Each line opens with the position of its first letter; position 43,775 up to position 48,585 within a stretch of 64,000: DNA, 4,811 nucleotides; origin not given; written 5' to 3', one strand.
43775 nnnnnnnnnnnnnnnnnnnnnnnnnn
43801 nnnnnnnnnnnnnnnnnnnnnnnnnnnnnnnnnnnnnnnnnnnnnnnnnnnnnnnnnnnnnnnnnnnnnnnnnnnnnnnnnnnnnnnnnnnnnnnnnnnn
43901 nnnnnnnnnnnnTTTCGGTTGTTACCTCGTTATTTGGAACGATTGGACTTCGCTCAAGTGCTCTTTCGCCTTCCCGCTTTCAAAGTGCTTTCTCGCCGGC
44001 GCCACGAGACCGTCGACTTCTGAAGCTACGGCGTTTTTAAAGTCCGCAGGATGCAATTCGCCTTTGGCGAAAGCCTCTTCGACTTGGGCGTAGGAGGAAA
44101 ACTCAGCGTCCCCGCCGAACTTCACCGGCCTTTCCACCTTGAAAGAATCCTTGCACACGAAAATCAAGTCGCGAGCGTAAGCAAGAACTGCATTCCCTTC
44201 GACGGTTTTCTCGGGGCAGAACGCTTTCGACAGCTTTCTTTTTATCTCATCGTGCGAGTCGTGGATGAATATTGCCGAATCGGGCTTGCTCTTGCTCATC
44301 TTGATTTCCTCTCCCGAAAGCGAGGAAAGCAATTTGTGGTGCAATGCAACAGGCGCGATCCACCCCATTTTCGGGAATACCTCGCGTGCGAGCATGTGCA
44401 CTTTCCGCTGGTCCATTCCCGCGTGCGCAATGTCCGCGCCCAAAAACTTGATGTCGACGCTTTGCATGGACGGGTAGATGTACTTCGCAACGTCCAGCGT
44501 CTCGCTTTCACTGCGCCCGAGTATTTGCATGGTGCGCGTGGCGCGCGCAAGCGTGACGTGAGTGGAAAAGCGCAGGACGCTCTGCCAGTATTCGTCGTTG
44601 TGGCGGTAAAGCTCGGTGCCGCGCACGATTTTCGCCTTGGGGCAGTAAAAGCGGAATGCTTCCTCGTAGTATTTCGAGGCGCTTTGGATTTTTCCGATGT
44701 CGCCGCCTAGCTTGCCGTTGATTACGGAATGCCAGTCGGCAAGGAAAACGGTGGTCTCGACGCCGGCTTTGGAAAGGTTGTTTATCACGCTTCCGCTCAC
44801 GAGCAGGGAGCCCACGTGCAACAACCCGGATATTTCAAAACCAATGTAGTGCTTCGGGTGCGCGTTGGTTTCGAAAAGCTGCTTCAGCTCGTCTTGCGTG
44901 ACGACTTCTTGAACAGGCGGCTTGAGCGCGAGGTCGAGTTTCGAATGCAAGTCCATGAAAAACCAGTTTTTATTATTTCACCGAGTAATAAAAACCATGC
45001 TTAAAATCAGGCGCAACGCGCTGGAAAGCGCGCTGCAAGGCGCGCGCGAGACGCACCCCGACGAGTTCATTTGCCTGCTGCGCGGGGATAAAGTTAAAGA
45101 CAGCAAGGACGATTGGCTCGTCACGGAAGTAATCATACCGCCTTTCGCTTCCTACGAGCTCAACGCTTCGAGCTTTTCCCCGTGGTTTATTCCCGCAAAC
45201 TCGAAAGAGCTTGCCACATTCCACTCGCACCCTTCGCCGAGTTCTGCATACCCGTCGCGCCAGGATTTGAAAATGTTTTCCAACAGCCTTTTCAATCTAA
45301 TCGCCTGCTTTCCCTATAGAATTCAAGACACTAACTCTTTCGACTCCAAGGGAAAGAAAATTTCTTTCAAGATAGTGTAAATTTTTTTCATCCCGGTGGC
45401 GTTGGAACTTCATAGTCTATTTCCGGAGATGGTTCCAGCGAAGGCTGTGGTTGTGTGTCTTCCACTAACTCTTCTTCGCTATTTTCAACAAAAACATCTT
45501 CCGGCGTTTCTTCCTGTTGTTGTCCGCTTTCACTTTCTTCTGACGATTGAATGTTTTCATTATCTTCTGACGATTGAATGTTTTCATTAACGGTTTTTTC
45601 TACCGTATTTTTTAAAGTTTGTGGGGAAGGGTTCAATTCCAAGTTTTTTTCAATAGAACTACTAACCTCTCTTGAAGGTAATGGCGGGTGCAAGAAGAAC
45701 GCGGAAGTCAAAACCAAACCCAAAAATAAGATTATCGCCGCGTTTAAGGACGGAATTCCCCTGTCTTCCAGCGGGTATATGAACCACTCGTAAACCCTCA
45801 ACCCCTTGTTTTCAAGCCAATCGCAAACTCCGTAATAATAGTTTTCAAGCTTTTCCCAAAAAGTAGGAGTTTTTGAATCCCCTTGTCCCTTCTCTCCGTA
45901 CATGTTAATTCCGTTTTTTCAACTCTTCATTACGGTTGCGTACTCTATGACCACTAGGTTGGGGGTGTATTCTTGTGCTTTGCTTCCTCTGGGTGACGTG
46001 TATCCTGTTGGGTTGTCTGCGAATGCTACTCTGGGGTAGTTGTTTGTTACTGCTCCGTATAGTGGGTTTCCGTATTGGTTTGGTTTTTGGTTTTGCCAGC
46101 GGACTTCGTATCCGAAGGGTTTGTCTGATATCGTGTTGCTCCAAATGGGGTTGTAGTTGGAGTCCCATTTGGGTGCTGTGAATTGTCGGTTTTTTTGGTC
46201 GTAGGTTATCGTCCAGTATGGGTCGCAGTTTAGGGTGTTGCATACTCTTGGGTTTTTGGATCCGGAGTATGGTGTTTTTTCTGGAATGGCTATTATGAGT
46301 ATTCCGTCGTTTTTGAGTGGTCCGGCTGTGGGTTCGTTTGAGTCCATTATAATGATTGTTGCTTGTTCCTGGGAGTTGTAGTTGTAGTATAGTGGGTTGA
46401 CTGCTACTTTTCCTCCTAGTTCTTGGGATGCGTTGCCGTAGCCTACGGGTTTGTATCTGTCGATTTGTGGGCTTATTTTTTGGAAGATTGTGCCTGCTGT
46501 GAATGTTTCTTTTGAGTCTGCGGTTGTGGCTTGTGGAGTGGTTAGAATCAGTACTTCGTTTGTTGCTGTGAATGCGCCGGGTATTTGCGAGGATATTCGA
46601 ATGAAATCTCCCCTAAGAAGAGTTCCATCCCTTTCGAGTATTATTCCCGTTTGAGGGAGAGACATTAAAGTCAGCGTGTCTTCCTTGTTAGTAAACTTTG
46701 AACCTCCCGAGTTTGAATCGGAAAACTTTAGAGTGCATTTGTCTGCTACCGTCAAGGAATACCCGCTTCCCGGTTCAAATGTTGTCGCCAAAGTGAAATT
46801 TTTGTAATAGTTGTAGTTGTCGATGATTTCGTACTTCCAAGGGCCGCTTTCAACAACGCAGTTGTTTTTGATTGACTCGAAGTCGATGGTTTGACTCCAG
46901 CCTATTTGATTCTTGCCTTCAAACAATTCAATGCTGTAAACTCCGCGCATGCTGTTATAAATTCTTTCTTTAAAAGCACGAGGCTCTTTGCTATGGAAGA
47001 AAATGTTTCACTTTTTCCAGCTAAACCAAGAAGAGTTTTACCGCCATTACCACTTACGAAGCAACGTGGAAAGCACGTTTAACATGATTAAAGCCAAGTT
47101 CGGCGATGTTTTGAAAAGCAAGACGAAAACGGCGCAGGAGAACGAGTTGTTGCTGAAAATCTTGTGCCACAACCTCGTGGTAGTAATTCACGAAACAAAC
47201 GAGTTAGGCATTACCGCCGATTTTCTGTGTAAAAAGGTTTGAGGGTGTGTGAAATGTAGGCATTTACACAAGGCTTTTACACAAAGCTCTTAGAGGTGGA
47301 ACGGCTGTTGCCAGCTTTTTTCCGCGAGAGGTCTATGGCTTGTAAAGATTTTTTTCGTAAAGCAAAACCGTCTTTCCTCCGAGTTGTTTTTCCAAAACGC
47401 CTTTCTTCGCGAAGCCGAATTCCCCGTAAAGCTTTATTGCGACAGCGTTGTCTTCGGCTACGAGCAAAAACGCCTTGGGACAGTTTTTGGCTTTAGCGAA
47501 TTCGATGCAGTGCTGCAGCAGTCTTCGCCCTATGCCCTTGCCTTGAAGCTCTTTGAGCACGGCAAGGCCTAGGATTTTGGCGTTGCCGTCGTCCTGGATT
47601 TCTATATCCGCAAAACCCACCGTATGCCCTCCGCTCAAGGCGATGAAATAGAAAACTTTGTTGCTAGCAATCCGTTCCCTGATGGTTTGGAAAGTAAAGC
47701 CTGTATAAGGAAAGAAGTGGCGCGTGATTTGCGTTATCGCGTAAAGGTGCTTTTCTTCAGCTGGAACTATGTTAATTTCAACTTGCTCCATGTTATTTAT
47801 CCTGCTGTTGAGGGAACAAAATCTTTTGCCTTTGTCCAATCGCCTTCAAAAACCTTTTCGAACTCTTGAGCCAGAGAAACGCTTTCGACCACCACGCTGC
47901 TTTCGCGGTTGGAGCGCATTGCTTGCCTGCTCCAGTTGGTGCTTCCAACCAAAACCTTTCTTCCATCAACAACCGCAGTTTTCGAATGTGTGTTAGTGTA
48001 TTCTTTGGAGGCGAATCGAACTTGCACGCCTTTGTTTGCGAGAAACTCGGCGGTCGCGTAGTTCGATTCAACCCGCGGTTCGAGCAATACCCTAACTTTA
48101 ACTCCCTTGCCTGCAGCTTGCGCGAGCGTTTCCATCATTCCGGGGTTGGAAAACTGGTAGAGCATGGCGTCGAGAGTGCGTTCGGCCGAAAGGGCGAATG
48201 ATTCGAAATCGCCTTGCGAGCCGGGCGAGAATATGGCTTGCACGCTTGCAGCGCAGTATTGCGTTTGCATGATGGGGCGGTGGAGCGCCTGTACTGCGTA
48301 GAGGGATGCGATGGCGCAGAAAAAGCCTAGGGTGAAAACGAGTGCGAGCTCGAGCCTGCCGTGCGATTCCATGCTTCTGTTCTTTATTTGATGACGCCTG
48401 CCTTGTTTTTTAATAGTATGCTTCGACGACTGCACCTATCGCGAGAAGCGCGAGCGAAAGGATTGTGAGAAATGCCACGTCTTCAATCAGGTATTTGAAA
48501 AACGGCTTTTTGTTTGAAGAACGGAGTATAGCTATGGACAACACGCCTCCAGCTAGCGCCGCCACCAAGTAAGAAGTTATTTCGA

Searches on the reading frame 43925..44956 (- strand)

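Call 93: search_protein_families(library=pfam, proteins=[window:43925-44956:-], max_evalue=0.001)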
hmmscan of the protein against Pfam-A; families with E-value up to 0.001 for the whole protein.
window:43925-44956:- (344 aa): 1 family
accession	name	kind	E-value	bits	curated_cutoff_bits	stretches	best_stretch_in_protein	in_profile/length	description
PF00579.31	tRNA-synt_1b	-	2.3e-40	139.2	21.1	1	31-315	3-288/292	tRNA synthetases class I (W and Y)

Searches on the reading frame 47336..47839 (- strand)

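Call 94: search_protein_families(library=pfam, proteins=[window:47336-47839:-], max_evalue=0.01)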
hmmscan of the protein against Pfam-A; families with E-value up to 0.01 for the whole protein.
window:47336-47839:- (168 aa): 7 families
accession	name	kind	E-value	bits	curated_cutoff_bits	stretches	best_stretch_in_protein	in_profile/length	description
PF00583.31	Acetyltransf_1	-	8.1e-22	78.1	20.7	1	38-143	7-116/116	Acetyltransferase (GNAT) family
PF13508.13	Acetyltransf_7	-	3.4e-15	56.6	27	1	63-144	4-83/84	Acetyltransferase (GNAT) domain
PF13673.13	Acetyltransf_10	-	4.3e-15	56.3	23.6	1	49-152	18-115/128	Acetyltransferase (GNAT) domain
PF13420.13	Acetyltransf_4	-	1.7e-07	31.8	24.3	1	27-150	17-141/155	Acetyltransferase (GNAT) domain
PF08445.16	FR47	-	3.9e-06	27.2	22.1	1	80-146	16-80/86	FR47-like protein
PF14542.12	Acetyltransf_CG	-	3.5e-05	24.3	30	1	65-119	3-57/80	GCN5-related N-acetyl-transferase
PF13302.13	Acetyltransf_3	-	0.00083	20.5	25.4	1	60-143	51-137/138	Acetyltransferase (GNAT) domain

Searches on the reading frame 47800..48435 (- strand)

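Call 94: search_protein_families(library=pfam, proteins=[window:47800-48435:-], max_evalue=0.01)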
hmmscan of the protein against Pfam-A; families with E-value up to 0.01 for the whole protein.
window:47800-48435:- (212 aa): 3 families
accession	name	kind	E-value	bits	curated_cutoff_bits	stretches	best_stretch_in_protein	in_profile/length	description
PF13091.12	PLDc_2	-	3.3e-25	88.9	27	1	83-200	7-132/132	PLD-like domain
PF17941.7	PP_kinase_C_1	-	4.1e-06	26.9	25.7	1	90-197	41-159/167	Polyphosphate kinase C-terminal domain 1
PF24217.1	DUF7436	-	6.9e-05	23.3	34.2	1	101-205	51-152/153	Family of unknown function (DUF7436)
